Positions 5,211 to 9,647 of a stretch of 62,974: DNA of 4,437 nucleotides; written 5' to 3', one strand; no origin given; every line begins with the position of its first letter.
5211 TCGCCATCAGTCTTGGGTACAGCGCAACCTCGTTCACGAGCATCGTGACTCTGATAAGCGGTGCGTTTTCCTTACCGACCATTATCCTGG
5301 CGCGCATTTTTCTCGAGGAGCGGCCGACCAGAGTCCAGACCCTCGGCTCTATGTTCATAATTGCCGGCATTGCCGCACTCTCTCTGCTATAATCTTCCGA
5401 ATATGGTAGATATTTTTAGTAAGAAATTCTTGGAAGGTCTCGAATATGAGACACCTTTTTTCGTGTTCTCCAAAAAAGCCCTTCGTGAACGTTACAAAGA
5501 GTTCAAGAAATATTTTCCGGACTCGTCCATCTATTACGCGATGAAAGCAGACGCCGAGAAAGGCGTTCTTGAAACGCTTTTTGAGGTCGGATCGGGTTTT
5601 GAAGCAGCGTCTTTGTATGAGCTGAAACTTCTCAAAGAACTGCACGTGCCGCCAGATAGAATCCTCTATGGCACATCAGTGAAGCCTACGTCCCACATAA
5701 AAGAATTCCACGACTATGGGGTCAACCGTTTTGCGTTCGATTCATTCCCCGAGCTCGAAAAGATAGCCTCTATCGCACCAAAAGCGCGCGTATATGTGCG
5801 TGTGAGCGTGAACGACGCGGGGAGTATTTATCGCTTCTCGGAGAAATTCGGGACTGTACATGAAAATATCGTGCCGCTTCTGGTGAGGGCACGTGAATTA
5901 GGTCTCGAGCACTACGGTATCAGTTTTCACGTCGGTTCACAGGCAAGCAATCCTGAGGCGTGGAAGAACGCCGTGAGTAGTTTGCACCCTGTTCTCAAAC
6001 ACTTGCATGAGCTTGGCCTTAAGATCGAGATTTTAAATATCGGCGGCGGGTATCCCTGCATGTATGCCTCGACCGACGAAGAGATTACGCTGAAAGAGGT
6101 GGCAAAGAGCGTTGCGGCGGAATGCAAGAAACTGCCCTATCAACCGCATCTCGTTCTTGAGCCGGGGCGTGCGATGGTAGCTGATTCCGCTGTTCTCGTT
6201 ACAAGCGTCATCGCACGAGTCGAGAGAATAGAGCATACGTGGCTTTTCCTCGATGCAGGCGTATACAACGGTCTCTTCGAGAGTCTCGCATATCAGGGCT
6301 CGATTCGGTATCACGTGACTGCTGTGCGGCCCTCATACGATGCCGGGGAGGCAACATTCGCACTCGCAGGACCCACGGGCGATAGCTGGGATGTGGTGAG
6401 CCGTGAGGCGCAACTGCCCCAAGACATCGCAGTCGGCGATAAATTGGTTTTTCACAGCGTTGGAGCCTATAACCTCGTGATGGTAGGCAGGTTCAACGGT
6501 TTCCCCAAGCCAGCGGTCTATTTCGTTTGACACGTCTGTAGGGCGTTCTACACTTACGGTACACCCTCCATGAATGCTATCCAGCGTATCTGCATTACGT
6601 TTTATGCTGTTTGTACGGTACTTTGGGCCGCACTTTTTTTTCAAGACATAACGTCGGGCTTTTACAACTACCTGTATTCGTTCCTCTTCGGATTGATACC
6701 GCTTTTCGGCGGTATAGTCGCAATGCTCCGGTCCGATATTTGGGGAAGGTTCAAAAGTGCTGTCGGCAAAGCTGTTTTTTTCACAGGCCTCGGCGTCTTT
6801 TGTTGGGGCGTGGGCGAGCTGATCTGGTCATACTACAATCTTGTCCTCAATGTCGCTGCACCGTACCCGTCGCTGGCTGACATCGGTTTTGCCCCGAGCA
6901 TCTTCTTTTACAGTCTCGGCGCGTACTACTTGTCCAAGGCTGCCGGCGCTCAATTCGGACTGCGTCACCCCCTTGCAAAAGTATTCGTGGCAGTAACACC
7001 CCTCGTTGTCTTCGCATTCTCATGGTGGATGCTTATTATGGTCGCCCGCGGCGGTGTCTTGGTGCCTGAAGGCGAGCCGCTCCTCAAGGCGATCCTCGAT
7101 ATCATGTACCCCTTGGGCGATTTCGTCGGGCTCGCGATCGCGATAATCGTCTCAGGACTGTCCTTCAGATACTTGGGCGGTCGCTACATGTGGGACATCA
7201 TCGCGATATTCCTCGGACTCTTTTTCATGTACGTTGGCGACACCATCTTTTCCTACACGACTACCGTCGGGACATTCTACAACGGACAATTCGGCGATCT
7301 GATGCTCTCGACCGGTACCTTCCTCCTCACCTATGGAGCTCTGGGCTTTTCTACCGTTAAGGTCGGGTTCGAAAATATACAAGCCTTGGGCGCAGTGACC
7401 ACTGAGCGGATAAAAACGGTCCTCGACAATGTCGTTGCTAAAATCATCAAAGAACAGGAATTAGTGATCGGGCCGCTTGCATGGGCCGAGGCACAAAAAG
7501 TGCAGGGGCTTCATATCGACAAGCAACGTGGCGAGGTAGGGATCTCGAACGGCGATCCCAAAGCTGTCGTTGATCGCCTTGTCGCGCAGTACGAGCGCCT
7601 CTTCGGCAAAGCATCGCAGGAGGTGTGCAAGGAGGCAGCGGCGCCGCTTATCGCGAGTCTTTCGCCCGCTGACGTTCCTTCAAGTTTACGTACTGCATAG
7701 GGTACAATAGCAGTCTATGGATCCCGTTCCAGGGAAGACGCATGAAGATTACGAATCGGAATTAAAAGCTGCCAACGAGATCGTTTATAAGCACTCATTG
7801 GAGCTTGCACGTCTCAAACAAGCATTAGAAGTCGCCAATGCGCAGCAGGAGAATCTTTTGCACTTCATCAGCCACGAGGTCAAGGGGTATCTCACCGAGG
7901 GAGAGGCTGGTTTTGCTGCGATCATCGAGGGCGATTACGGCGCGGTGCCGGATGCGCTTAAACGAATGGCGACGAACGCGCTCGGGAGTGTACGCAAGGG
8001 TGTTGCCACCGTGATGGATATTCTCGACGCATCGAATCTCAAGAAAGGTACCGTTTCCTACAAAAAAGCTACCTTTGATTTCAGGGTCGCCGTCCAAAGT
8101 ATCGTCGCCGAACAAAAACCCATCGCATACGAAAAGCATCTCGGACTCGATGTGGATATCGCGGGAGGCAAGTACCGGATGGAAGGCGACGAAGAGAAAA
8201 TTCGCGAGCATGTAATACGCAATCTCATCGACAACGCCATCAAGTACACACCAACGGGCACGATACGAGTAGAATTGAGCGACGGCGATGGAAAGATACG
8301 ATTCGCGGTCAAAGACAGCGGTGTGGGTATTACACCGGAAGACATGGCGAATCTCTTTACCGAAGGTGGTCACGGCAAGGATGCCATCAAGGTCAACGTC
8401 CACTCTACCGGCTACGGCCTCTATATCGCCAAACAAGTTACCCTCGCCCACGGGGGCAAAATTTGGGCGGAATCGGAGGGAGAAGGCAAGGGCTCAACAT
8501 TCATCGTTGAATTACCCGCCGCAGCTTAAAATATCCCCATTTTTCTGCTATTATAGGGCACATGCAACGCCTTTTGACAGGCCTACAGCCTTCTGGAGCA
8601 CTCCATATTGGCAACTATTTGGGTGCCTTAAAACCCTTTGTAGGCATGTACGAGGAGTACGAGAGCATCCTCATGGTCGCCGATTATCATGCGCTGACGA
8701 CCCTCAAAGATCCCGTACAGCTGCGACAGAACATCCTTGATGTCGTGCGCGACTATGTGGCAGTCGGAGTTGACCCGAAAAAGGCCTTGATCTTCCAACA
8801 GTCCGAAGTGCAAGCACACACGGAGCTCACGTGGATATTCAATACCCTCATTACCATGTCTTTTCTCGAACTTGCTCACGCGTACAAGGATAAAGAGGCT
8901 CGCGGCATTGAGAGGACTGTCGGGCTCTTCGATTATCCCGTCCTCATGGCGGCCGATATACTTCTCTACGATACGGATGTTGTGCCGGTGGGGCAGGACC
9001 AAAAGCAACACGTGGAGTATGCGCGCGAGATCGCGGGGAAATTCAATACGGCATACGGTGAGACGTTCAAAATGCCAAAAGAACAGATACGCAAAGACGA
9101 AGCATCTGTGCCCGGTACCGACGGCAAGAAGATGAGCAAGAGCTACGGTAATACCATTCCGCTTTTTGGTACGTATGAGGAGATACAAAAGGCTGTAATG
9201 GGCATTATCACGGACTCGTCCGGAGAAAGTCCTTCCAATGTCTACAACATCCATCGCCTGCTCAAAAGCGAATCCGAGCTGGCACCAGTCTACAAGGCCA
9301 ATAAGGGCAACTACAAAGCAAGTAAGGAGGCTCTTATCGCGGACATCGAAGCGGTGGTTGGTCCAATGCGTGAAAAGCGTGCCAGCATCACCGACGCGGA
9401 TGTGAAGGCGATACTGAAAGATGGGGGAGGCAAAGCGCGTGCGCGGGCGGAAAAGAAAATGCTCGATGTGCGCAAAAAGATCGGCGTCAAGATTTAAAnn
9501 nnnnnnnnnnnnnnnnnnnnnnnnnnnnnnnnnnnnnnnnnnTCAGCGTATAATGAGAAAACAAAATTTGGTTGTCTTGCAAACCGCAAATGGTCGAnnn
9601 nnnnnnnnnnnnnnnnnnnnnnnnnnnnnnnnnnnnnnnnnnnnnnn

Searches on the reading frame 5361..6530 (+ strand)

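Call 97: search_protein_families(library=pfam, proteins=[window:5361-6530:+], max_evalue=0.0001)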
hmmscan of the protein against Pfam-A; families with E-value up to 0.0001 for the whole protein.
window:5361-6530:+ (389 aa): 2 families
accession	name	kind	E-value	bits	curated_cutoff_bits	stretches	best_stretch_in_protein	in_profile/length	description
PF02784.22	Orn_Arg_deC_N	-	8.4e-55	186.2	23.4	1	40-274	3-247/247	Pyridoxal-dependent decarboxylase, pyridoxal binding domain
PF00278.28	Orn_DAP_Arg_deC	-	1.1e-14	54.9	23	1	193-368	5-95/95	Pyridoxal-dependent decarboxylase, C-terminal sheet domain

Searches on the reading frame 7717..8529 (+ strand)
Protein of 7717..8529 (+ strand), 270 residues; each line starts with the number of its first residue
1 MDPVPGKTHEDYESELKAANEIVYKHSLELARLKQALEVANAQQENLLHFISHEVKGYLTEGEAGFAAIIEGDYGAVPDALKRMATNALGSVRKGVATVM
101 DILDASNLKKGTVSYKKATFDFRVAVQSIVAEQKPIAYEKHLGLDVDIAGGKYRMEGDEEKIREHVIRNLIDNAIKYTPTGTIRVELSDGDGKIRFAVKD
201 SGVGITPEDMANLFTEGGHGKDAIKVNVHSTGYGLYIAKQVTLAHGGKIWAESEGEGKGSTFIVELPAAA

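Call 98: search_protein_families(library=pfam, proteins=[window:7717-8529:+], max_evalue=0.0001)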
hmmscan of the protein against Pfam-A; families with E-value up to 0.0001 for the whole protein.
window:7717-8529:+ (270 aa): 1 family
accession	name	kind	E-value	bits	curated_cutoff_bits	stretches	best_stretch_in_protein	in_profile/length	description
PF02518.31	HATPase_c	-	1.6e-26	93.4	26.4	1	158-269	2-110/111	Histidine kinase-, DNA gyrase B-, and HSP90-like ATPase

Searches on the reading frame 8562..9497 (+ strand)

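Call 98: search_protein_families(library=pfam, proteins=[window:8562-9497:+], max_evalue=0.0001)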
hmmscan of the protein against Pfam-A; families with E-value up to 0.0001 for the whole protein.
window:8562-9497:+ (311 aa): 1 family
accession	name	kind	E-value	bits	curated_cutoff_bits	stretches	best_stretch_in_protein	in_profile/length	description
PF00579.31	tRNA-synt_1b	-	5.2e-55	187.3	21.1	1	3-261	7-269/292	tRNA synthetases class I (W and Y)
